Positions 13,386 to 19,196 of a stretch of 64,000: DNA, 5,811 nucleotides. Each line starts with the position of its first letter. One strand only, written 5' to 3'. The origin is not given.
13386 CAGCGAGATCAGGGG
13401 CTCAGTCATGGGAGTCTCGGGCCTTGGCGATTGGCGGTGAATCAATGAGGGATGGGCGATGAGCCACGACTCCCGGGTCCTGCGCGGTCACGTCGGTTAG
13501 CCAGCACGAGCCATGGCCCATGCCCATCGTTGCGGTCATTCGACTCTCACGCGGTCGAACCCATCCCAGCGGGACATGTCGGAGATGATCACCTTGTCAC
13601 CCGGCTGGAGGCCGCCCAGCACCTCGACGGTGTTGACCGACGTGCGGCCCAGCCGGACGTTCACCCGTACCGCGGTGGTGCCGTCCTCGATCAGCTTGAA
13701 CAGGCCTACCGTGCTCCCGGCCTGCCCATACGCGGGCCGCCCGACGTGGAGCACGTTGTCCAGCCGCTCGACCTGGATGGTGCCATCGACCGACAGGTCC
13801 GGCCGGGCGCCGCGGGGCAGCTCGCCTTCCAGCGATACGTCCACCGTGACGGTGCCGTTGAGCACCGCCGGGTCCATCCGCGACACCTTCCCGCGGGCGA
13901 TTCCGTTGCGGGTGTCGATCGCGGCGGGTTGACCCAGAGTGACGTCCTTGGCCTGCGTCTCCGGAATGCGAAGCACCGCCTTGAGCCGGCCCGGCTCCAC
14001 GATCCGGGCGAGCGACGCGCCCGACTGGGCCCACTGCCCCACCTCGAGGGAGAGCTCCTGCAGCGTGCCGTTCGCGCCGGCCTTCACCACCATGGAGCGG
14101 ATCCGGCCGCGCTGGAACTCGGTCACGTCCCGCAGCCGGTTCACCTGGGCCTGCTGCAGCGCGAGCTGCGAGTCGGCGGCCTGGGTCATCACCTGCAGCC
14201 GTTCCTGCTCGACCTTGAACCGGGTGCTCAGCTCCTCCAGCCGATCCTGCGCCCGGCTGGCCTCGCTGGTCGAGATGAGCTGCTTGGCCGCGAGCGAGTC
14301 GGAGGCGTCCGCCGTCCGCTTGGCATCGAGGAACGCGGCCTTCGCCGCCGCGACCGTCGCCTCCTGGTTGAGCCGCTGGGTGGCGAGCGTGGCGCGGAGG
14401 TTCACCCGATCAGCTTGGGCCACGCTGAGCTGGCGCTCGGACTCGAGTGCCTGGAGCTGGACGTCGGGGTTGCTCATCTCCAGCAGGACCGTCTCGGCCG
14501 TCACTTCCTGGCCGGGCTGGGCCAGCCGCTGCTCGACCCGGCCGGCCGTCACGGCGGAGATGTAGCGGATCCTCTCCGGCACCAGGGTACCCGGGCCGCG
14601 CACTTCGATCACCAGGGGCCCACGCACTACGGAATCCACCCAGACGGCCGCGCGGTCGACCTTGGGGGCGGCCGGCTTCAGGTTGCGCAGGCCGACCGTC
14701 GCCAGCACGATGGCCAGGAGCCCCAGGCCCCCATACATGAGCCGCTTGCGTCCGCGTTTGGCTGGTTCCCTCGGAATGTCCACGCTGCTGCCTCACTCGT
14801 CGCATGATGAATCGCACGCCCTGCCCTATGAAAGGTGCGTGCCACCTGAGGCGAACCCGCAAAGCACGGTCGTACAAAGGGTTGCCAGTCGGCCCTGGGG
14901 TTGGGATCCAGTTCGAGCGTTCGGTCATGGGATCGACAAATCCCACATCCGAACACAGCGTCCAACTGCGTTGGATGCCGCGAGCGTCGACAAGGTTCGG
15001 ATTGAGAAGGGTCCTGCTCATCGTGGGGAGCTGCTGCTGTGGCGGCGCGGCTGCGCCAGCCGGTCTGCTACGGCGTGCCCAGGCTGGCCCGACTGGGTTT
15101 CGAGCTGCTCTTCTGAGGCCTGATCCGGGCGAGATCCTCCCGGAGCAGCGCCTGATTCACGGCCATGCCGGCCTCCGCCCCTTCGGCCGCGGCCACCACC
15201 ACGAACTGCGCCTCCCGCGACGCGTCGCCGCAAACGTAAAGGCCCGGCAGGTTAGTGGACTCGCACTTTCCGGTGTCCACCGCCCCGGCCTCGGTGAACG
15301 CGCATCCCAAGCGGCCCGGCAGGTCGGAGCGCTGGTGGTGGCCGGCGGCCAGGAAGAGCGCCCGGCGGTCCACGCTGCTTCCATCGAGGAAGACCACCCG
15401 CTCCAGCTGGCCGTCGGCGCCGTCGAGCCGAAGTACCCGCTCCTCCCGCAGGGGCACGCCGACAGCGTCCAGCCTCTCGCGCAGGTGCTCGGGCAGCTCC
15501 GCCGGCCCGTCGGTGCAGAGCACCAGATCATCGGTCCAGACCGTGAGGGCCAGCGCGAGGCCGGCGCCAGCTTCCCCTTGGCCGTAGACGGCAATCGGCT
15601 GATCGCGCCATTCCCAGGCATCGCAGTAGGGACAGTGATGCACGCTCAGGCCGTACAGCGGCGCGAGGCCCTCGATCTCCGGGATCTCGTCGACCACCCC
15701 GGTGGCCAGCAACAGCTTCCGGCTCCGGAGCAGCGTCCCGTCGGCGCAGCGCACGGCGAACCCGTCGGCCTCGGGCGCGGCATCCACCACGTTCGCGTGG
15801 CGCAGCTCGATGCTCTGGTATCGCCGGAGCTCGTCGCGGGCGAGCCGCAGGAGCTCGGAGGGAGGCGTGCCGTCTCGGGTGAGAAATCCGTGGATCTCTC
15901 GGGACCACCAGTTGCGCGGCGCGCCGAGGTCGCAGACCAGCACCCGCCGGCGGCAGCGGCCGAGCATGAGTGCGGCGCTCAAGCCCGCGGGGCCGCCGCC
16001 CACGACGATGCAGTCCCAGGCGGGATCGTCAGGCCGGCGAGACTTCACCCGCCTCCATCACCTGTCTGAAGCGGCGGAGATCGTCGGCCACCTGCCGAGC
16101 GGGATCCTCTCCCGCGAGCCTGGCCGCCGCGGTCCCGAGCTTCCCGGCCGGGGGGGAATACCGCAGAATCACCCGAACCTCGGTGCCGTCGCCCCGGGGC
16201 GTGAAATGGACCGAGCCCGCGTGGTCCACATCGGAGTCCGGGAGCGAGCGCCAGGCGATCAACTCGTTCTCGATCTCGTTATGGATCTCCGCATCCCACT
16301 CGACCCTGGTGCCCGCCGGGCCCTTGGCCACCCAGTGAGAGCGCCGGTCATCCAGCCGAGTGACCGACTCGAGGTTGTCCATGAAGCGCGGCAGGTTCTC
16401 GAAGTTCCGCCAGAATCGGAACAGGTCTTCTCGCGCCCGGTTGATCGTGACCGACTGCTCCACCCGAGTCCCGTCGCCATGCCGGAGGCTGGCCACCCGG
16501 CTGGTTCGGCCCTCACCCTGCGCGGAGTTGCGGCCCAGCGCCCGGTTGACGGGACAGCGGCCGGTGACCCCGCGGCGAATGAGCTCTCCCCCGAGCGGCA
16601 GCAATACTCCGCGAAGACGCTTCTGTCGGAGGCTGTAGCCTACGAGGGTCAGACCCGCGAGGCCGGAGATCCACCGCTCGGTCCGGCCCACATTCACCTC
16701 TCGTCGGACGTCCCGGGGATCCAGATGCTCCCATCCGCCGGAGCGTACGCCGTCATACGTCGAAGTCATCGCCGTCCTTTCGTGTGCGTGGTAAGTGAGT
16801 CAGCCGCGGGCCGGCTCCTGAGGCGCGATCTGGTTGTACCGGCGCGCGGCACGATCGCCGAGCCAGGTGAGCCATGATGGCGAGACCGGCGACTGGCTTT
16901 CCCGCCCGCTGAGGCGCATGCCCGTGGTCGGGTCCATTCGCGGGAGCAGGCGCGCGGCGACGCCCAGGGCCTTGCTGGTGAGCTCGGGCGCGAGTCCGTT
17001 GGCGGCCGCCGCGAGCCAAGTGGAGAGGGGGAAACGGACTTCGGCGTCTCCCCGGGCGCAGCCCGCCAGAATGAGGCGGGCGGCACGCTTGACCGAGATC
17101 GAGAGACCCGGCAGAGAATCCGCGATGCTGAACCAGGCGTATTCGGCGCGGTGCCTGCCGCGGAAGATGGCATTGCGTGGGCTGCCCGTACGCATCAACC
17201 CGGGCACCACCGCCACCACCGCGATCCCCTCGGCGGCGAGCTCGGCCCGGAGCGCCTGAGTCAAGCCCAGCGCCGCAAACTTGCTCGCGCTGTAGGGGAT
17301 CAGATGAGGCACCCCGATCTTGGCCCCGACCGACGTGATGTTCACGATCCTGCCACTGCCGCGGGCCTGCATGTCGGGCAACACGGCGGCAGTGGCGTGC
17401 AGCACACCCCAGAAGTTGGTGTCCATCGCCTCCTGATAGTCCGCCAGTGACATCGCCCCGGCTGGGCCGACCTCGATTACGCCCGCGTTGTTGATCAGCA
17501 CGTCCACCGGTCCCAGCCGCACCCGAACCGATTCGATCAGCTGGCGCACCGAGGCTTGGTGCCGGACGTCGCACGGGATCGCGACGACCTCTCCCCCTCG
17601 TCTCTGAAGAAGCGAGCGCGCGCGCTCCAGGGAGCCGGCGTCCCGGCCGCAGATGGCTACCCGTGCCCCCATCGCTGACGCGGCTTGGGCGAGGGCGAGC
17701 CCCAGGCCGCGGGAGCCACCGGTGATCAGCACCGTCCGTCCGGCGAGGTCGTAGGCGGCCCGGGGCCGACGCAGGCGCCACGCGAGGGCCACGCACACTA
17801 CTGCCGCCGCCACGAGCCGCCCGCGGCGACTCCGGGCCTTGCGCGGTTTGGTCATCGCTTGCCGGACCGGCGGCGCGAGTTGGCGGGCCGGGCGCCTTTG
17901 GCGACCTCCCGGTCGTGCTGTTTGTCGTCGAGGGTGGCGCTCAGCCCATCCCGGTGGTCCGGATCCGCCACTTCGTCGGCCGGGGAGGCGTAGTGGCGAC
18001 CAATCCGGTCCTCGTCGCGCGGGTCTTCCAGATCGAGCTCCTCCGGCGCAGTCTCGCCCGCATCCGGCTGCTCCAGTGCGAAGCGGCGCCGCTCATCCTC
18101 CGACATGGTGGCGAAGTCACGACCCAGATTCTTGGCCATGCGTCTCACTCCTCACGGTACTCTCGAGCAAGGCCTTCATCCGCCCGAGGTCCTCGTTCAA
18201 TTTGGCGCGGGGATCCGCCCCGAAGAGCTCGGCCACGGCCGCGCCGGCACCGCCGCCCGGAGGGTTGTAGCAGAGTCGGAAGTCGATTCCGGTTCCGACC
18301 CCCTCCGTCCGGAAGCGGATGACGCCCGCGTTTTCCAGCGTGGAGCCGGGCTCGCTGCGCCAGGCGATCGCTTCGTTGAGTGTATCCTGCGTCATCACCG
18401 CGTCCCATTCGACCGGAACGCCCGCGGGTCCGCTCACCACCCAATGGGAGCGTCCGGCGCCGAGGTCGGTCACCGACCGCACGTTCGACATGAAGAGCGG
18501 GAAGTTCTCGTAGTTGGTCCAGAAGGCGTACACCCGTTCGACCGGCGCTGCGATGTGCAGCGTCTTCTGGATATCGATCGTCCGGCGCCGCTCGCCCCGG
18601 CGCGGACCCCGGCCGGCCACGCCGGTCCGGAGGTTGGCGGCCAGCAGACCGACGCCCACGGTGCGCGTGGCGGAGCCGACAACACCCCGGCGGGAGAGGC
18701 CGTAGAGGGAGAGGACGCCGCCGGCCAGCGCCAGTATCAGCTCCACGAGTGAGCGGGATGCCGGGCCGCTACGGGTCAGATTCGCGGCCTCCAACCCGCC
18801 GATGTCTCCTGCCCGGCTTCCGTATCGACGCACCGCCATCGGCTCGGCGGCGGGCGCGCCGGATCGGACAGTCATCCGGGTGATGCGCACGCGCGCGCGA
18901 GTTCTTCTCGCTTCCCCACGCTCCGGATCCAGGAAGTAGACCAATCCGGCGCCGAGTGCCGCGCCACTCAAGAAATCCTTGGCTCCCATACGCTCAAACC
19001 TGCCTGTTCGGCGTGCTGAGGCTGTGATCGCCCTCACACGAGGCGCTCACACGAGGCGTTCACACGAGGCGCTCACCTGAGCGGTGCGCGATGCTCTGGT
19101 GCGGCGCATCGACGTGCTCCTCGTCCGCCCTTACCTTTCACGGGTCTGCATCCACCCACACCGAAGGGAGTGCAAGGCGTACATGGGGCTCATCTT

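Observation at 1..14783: One adaptor, two ATPases and at least five tandem duplicated-FtsX permeases in a single translationally coupled efflux operon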

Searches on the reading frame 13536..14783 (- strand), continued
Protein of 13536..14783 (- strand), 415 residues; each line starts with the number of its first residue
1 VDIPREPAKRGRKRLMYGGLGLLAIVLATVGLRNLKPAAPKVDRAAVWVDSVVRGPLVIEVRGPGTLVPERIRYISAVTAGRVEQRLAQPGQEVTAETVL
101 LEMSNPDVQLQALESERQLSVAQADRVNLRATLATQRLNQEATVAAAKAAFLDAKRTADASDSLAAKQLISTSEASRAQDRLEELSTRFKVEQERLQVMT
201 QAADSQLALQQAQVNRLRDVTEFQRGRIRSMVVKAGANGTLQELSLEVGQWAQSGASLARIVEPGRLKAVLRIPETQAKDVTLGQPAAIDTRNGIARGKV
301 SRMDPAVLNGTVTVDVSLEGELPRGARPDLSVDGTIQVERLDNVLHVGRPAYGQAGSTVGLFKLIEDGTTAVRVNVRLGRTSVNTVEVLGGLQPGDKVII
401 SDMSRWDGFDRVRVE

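Call 77: predict_structure(alignment_id=A2)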
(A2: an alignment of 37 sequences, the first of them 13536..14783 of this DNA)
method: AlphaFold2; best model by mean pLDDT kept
length: 415 residues; sequences in the alignment: 37
mean_pLDDT: 60.5   pTM: 0.36
mean pLDDT of the five models: 60.5, 59.3, 58.4, 56.5, 55.1
residues with pLDDT >= 90: 85; 70-90: 61; 50-70: 127; < 50: 142
segments of 3 or more residues with pLDDT < 50: 1-11, 32-82, 244-273, 290-294, 322-353, 382-384, 402-406
pLDDT, mean of each block of 10 residues (from residue 1): 37 59 69 38 26 26 28 36 54 62 61 83 92 94 95 95 91 91 95 95 92 87 64 55 43 37 41 55 57 52 54 54 41 23 27 54 74 71 58 71 49 56
secondary structure, 60 per line:
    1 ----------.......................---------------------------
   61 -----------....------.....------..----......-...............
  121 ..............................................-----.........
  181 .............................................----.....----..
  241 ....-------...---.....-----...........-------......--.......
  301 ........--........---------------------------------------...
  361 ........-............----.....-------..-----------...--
elements in order: H11-33 E72-75 E82-86 E99-104 H106-166 H172-225 E230-234 E239-244 E258-262 E268-274 H275-278 E286-291 E294-308 E311-318 E358-365 E370-381 E386-390 E411-413

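Call 79: fold_search(model_id=the predicted structure, library=pdb)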
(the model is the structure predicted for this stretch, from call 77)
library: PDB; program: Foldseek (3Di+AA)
matches with E <= 10: 643; with E <= 0.001: 69
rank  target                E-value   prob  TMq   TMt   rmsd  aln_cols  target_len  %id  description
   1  9qgy_G                5.2e-12  1.00  0.24  0.28  21.6       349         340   18  Structure of the YbjP lipoprotein bound to the MacAB-TolC tripartite efflux pump (released 2026-03-25)
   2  5nik_D                3.9e-10  1.00  0.25  0.30  20.6       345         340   20  Structure of the MacAB-TolC ABC-type tripartite multidrug efflux pump (released 2017-05-24)
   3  8zal_A                3.6e-09  1.00  0.33  0.38  13.8       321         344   16  EmrAB-TolC MFS-type tripartite multidrug efflux pump EA (released 2025-04-30)
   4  4tko                  4.1e-09  1.00  0.27  0.32  15.3       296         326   14  Structure of the periplasmic adaptor protein EmrA (released 2014-07-09)
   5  8zar_D                5.1e-09  1.00  0.33  0.35  13.6       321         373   15  EmrAB-TolC MFS-type tripartite multidrug efflux pump FA (released 2025-04-30)
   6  9j3d_D                8.0e-09  1.00  0.25  0.30  25.2       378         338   17  Cryo-EM structure of TMexCD1-TOprJ1 (released 2025-08-13)
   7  8zar_C                1.6e-08  1.00  0.32  0.36  14.0       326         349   16  EmrAB-TolC MFS-type tripartite multidrug efflux pump FA (released 2025-04-30)
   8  3fpp_A                1.9e-08  1.00  0.23  0.34  11.4       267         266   18  Crystal structure of E.coli MacA (released 2009-04-28)
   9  8zar_B                3.6e-08  1.00  0.33  0.38  13.0       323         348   16  EmrAB-TolC MFS-type tripartite multidrug efflux pump FA (released 2025-04-30)
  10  8zal_B                4.3e-08  1.00  0.33  0.39  13.1       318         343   16  EmrAB-TolC MFS-type tripartite multidrug efflux pump EA (released 2025-04-30)
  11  3lnn_B                4.8e-08  1.00  0.25  0.40  18.6       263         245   19  Crystal structure of ZneB from Cupriavidus metallidurans (released 2010-06-30)
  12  5xu0_C                8.8e-08  1.00  0.27  0.46  17.9       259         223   15  Structure of the membrane fusion protein Spr0693 from Streptococcus pneumoniae R6 (released 2018-01-24)
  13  3fpp_B                9.3e-08  1.00  0.24  0.35  11.0       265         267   16  Crystal structure of E.coli MacA (released 2009-04-28)
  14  9tg4_G                9.9e-08  1.00  0.22  0.26  24.9       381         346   15  Structure of the YbjP lipoprotein bound to the AcrABZ-TolC efflux pump (released 2026-04-08)
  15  9v53_A1               1.1e-07  1.00  0.22  0.26  25.3       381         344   15  Structure of TolC, YbjP, and AcrABZ complex (released 2025-11-05)
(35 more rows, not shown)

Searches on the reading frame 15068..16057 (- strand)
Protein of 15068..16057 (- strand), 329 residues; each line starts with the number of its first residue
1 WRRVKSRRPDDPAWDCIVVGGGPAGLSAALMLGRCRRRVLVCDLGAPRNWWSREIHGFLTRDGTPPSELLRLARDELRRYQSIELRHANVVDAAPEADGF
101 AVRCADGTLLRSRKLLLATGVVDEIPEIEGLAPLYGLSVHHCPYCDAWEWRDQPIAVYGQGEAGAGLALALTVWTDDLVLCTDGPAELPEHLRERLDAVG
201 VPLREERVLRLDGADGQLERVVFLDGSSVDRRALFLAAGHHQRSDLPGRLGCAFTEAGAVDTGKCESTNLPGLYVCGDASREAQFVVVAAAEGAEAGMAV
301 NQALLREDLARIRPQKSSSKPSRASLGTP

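Call 10: search_protein_families(library=pfam, proteins=[window:15068-16057:-], max_evalue=0.001)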
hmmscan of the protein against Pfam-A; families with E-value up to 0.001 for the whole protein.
window:15068-16057:- (329 aa): 7 families
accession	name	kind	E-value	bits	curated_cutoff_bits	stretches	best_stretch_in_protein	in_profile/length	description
PF07992.20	Pyr_redox_2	-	2.9e-26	93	26.1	1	15-293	2-291/291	Pyridine nucleotide-disulphide oxidoreductase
PF13738.12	Pyr_redox_3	-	1.2e-08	35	30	0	87-277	101-305/305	Pyridine nucleotide-disulphide oxidoreductase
PF13454.12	NAD_binding_9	-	2.8e-07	31.1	21.8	0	68-121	101-154/155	FAD-NAD(P)-binding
PF01266.30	DAO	-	9.6e-06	25.8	27.9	1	15-242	1-206/353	FAD dependent oxidoreductase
PF03486.20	HI0933_like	-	1.6e-05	24.9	50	0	15-43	2-30/244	HI0933-like protein Rossmann domain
PF01134.28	GIDA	-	4.2e-05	23.2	22.1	0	15-42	1-28/391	Glucose inhibited division protein A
PF00890.30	FAD_binding_2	-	0.00012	21.9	20.4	1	15-47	1-33/414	FAD binding domain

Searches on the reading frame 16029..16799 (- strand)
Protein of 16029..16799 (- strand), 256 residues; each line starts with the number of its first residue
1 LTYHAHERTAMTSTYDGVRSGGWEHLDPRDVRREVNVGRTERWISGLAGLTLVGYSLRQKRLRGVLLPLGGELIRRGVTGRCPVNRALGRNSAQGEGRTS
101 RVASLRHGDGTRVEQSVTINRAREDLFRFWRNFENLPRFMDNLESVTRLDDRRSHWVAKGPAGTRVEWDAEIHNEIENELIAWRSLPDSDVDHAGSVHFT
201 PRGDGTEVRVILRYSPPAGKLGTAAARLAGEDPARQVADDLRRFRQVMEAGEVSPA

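Call 10: search_protein_families(library=pfam, proteins=[window:16029-16799:-], max_evalue=0.001)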
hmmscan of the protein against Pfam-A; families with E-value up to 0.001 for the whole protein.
window:16029-16799:- (256 aa): 3 families
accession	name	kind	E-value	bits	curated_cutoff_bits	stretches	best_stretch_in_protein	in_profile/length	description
PF03364.25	Polyketide_cyc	-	3.6e-16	60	23.4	1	120-242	2-126/126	Polyketide cyclase / dehydrase and lipid transport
PF10604.15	Polyketide_cyc2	-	4.3e-12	47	27.4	1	111-248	2-141/142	Polyketide cyclase / dehydrase and lipid transport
PF11127.14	YgaP-like_TM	-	7.7e-08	32.8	25.3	1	34-93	2-63/66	Inner membrane protein YgaP-like, transmembrane domain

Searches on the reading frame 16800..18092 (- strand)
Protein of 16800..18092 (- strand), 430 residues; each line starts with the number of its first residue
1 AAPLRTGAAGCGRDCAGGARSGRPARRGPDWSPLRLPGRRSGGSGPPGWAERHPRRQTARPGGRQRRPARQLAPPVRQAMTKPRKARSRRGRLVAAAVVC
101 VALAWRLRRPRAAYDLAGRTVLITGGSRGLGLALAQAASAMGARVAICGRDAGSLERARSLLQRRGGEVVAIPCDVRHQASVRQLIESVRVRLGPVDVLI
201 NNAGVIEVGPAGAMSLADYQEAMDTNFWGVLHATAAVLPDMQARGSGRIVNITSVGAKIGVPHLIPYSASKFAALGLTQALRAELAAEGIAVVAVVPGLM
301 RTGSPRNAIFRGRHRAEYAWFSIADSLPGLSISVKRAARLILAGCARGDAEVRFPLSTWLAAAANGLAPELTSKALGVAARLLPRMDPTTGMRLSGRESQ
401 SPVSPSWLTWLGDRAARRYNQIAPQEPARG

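Call 10: search_protein_families(library=pfam, proteins=[window:16800-18092:-], max_evalue=0.001)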
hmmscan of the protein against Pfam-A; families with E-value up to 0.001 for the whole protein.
window:16800-18092:- (430 aa): 3 families
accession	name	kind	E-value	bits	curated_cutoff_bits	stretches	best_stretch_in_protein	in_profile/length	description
PF00106.31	adh_short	-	3.2e-57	193.6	26.6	1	120-303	2-185/195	short chain dehydrogenase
PF13561.12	adh_short_C2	-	9.4e-39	133.8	27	1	128-305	6-181/236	Enoyl-(Acyl carrier protein) reductase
PF08659.16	KR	-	3.8e-15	56.7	22.6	1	120-294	2-172/180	KR domain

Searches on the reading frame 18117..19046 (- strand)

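Call 10: search_protein_families(library=pfam, proteins=[window:18117-19046:-], max_evalue=0.001)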
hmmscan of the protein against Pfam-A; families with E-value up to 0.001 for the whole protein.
window:18117-19046:- (309 aa): 2 families
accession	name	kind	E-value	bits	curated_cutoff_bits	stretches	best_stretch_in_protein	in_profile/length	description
PF03364.25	Polyketide_cyc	-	4.2e-16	59.8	23.4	1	165-286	1-124/126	Polyketide cyclase / dehydrase and lipid transport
PF10604.15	Polyketide_cyc2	-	4.8e-09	37.1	27.4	1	157-295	2-142/142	Polyketide cyclase / dehydrase and lipid transport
